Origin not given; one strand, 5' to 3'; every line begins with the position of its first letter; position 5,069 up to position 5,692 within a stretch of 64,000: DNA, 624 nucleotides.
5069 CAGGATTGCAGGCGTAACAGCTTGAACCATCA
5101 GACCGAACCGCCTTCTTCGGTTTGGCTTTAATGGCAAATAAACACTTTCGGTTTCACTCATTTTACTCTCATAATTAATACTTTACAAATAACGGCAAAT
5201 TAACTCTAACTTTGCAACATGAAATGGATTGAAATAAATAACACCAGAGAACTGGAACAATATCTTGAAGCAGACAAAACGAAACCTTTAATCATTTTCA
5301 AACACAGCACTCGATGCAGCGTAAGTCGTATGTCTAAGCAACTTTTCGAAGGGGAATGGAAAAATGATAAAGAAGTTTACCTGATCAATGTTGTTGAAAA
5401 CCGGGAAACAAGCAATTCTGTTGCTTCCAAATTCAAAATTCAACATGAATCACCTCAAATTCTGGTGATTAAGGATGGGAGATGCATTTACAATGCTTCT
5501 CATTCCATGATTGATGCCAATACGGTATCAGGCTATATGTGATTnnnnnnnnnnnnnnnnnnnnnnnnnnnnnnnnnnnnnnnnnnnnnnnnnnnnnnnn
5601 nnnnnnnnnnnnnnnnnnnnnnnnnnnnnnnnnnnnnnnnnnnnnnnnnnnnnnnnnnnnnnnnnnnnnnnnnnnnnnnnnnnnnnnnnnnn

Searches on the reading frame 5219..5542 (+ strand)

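Call 67: search_protein_families(library=pfam, proteins=[window:5219-5542:+], max_evalue=0.01)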
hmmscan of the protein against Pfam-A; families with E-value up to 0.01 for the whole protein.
window:5219-5542:+ (107 aa): 1 family
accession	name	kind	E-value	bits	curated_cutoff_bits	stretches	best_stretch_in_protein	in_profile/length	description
PF11009.14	BrxC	-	2.4e-33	114.5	24.2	1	5-102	2-101/102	Monothiol bacilliredoxin BrxC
